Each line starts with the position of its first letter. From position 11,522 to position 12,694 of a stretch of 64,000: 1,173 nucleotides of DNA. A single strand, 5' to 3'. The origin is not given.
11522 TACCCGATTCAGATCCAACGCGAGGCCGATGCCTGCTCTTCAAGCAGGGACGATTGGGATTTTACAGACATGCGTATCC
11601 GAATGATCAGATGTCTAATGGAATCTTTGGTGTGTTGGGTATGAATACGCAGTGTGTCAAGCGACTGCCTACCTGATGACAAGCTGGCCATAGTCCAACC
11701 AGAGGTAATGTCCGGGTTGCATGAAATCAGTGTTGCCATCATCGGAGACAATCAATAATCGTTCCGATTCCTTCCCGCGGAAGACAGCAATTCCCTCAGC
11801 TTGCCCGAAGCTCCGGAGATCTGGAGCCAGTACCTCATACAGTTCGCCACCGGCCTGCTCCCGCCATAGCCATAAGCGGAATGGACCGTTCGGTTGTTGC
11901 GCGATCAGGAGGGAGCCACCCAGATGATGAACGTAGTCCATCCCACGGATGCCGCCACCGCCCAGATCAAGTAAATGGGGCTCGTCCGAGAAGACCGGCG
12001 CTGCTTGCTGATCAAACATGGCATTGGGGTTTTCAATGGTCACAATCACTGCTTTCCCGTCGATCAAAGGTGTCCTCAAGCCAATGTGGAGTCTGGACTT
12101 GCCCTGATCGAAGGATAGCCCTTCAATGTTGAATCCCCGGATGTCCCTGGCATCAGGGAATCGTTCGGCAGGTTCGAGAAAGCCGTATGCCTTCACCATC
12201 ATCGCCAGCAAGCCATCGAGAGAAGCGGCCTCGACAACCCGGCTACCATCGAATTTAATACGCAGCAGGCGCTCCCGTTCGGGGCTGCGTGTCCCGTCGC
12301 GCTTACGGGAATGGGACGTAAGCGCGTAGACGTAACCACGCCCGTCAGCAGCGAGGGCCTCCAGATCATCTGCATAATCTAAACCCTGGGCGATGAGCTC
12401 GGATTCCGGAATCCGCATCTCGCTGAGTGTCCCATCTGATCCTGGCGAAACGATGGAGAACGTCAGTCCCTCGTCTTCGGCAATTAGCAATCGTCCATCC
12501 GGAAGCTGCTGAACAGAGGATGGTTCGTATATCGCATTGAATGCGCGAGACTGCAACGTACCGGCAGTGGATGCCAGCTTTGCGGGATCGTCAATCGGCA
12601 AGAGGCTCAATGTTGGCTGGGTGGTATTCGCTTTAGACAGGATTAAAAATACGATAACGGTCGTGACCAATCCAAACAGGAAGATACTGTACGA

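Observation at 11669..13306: Novel architecture: Pycsar-effector-like 2TM domain fused to an extracytoplasmic beta-propeller/phytase-like domain, with a Lys-rich N-terminal tail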

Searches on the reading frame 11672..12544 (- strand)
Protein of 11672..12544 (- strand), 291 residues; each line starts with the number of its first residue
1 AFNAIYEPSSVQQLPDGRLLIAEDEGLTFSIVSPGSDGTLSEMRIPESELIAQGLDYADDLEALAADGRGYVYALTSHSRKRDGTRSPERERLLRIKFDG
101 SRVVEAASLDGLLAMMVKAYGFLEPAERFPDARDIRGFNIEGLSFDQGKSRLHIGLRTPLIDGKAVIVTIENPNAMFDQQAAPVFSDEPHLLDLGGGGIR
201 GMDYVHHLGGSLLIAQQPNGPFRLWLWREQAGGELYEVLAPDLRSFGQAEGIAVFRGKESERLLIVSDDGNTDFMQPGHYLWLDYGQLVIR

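Call 30: find_related_loci(query=A3, collection=genome_contigs, flank=6000)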
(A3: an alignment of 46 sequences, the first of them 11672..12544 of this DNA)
Query A3 (291 aa) in genome_contigs; peptide patterns used: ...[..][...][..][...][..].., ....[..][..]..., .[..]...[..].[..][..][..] (x = any residue, [..] = any of these).
565 stretches matched a pattern; 491 encode a relative of the query (tblastn E <= 1e-3); the best 80 are kept; 80 distinct loci.
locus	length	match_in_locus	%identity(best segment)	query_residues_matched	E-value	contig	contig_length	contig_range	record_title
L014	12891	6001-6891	44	2-291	4e-73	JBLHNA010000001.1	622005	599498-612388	MAG: Desulforhopalus sp. isolate 3300055726_99 Ga0535650_0000001, whole genome shotgun sequence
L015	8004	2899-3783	47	2-289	6e-71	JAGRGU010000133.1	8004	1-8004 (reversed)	MAG: Gammaproteobacteria bacterium isolate HKST-UBA182 2015-01-06_1_(paired)_contig_212065, whole genome shotgun sequenc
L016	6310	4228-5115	44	2-290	2e-70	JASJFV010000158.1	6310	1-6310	MAG: Gammaproteobacteria bacterium isolate ChSd.bin.21 ChesSed_k141_1157210, whole genome shotgun sequence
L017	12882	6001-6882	43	2-288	1e-69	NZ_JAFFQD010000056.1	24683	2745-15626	Desulfogranum marinum strain DSM 2058 NODE_56_length_24683_cov_26.2294, whole genome shotgun sequence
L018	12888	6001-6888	44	2-290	2e-69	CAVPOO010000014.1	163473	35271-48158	MAG: uncultured Gammaproteobacteria bacterium isolate MFD09779.bin.2.228 genome assembly, contig: contig_23672, whole ge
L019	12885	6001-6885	44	2-289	3e-69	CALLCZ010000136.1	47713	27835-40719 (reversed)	MAG: uncultured Gammaproteobacteria bacterium isolate N2_Bin_Bin_119_1 genome assembly, contig: c_000000218959, whole ge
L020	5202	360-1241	44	2-288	2e-67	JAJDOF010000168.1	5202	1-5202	MAG: Gammaproteobacteria bacterium isolate MASabin.5 k141_337079, whole genome shotgun sequence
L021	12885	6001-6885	42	2-289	3e-65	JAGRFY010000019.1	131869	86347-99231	MAG: Rhodocyclaceae bacterium isolate HKST-UBA162 2010_4273, whole genome shotgun sequence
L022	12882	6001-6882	42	2-288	6e-67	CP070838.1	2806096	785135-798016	MAG: Thiotrichales bacterium isolate bin102 chromosome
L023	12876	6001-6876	43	2-288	2e-64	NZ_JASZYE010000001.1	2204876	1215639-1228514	Variovorax flavidus strain J2P1-59 L60707_1, whole genome shotgun sequence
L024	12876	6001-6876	42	2-288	6e-64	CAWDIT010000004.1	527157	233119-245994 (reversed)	MAG: uncultured bacterium isolate MFD04716.bin.1.121 genome assembly, contig: contig_1776, whole genome shotgun sequence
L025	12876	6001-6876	42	2-288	8e-64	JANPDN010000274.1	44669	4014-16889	MAG: Rubrivivax sp. isolate VAR_78_metabat_367 VAR_78_k141_634862, whole genome shotgun sequence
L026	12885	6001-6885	42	2-289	4e-63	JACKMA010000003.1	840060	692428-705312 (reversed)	MAG: Zoogloeaceae bacterium isolate HK-STAS-PROT-106 HK-STAS-PROT-106_3, whole genome shotgun sequence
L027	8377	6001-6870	43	1-288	2e-62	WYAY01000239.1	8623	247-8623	MAG: Sulfuritalea sp. isolate PRO1 k127_806828, whole genome shotgun sequence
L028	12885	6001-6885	42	1-290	3e-62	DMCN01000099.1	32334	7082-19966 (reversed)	MAG TPA_asm: Gallionellaceae bacterium isolate UBA12482 contig_8034, whole genome shotgun sequence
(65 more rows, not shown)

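Call 48: search_protein_families(library=pfam, alignment_id=A4, max_evalue=0.00001)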
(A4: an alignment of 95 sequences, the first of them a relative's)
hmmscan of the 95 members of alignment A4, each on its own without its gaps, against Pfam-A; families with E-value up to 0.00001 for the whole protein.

A. member 1, L014:84-980:+ (299 aa): 2 families
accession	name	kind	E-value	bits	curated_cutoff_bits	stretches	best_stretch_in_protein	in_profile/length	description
PF02518.31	HATPase_c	-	1.8e-28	99.6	26.4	1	174-283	2-109/111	Histidine kinase-, DNA gyrase B-, and HSP90-like ATPase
PF00512.31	HisKA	-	5.8e-10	39.5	26.9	1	59-127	1-66/66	His Kinase A (phospho-acceptor) domain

B. families by the number of members that match (of 95 scanned): 89 families (the first 25 are shown)
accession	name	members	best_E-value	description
PF07396.17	Porin_O_P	6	1.3e-82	Phosphate-selective porin O and P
PF02518.31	HATPase_c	6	1.8e-28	Histidine kinase-, DNA gyrase B-, and HSP90-like ATPase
PF00672.30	HAMP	5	1.5e-12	HAMP domain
PF00015.26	MCPsignal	4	5.2e-45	Methyl-accepting chemotaxis protein (MCP) signalling domain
PF00072.30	Response_reg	4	2.3e-29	Response regulator receiver domain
PF07730.19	HisKA_3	4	7.6e-12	Histidine kinase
PF00196.25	GerE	3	1e-20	Bacterial regulatory proteins, luxR family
PF13581.12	HATPase_c_2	3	1.2e-07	Histidine kinase-like ATPase domain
PF00285.26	Citrate_synt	2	1.2e-122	Citrate synthase, C-terminal domain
PF00005.33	ABC_tran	2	2.3e-35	ABC transporter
PF01810.24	LysE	2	1.4e-33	LysE type translocator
PF21804.3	Transposase_29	2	2.6e-28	Transposase protein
PF01330.27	RuvA_N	2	3.1e-26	RuvA N terminal domain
PF14520.12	HHH_5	2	6.2e-19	Helix-hairpin-helix domain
PF00664.28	ABC_membrane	2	1.8e-14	ABC transporter transmembrane region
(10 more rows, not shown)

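Call 49: search_protein_families(library=padloc, alignment_id=A4, max_evalue=0.00001)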
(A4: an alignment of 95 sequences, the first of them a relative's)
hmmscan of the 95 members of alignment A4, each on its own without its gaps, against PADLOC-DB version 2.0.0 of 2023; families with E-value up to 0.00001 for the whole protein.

A. member 1, L014:84-980:+ (299 aa): 2 families
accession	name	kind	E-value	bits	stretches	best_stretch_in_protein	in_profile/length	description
PDLC04647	PDC-M43B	-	2.8e-12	44.4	1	124-270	176-320/347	-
PDLC04650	PDC-M43B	-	5.5e-08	30.4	1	143-271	194-322/344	-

B. families by the number of members that match (of 95 scanned): 14 families
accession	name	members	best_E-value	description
PDLC04135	mad3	2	1.6e-31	mads_3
PDLC04140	mad8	2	1.8e-08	mads_8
PDLC00598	ZorA1|ZorA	2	6.4e-08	MotA/ExbB/TolQ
PDLC01851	CARF3--CARF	2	1.6e-07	-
PDLC03014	subtilase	1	3.2e-25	-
PDLC04134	mad2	1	1.7e-14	mads_2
PDLC04647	PDC-M43B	1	2.8e-12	-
PDLC01438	Csa3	1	7.7e-09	"CAS-I,CAS-II,CAS-III,CAS-IV,CAS-V,CAS-VI; associated_signaling"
PDLC04650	PDC-M43B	1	5.5e-08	-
PDLC01720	Csa3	1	4.4e-07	Csa3_1_CAS-I-II-III-IV-V-VI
PDLC01863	CARF3--CARF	1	4.6e-06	-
PDLC01434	CasR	1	5.9e-06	"CAS-I,CAS-II,CAS-III,CAS-IV,CAS-V,CAS-VI; associated_signaling"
PDLC00601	ZorA1|ZorA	1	8.6e-06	MotA/ExbB/TolQ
PDLC01879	CARF3--CARF_TM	1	9.6e-06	-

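Call 73: search_protein_families(library=pfam, alignment_id=A3, max_evalue=0.1)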
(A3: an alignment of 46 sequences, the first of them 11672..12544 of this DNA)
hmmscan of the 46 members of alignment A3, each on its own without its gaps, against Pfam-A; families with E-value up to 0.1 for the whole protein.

A. member 1, window:11672-12544:- (291 aa): 1 family
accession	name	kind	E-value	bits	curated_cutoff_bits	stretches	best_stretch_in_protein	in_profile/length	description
PF12275.14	DUF3616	-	3.2e-13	50.2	20.6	2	136-276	164-319/327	Protein of unknown function (DUF3616)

B. families by the number of members that match (of 46 scanned): 12 families
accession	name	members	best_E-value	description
PF12275.14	DUF3616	44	3.4e-15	Protein of unknown function (DUF3616)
PF13449.12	Phytase-like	41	1.8e-09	Esterase-like activity of phytase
PF06977.17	SdiA-regulated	8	0.00022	SdiA-regulated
PF20000.4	fvmX2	2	0.024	FtsH ternary system domain X2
PF22000.2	DUF6929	1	9.7e-06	Family of unknown function (DUF6929)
PF23368.1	DUF7092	1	0.00079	Domain of unknown function (DUF7092)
PF15904.10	LIP1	1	0.0043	LKB1 serine/threonine kinase interacting protein 1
PF01436.27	NHL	1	0.012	NHL repeat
PF00525.23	Crystallin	1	0.041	Alpha crystallin A chain, N terminal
PF21851.2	DUF6910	1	0.061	Family of unknown function (DUF6910)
PF22504.1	DUF6993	1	0.066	Domain of unknown function (DUF6993)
PF22552.1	TY-Chap3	1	0.097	T3SS (YopN, CesT) and YbjN peptide-binding chaperone 3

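Call 80: search_solved_structures(query=A3, max_evalue=10, show_alignments=2)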
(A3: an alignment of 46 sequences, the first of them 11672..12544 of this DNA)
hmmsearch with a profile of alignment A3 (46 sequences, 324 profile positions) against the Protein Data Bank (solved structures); distinct sequences matched with E-value up to 10: 6.
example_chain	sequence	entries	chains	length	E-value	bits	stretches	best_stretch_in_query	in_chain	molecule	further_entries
8pkr_A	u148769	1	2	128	0.049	15.7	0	83-108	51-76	non-specific serine/threonine protein kinase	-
8pkq_A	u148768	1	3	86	0.21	13.7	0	82-107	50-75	non-specific serine/threonine protein kinase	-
2m9x_A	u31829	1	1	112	0.23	13.5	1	16-50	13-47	Microtubule-associated serine/threonine-protein kinase 1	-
1rwi_B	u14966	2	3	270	0.25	13.4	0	85-107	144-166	Serine/threonine-protein kinase pknD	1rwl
3qqz_A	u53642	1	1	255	0.98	11.4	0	58-108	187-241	Putative uncharacterized protein yjiK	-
1ri6_A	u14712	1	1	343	1.4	11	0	37-71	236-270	putative isomerase ybhE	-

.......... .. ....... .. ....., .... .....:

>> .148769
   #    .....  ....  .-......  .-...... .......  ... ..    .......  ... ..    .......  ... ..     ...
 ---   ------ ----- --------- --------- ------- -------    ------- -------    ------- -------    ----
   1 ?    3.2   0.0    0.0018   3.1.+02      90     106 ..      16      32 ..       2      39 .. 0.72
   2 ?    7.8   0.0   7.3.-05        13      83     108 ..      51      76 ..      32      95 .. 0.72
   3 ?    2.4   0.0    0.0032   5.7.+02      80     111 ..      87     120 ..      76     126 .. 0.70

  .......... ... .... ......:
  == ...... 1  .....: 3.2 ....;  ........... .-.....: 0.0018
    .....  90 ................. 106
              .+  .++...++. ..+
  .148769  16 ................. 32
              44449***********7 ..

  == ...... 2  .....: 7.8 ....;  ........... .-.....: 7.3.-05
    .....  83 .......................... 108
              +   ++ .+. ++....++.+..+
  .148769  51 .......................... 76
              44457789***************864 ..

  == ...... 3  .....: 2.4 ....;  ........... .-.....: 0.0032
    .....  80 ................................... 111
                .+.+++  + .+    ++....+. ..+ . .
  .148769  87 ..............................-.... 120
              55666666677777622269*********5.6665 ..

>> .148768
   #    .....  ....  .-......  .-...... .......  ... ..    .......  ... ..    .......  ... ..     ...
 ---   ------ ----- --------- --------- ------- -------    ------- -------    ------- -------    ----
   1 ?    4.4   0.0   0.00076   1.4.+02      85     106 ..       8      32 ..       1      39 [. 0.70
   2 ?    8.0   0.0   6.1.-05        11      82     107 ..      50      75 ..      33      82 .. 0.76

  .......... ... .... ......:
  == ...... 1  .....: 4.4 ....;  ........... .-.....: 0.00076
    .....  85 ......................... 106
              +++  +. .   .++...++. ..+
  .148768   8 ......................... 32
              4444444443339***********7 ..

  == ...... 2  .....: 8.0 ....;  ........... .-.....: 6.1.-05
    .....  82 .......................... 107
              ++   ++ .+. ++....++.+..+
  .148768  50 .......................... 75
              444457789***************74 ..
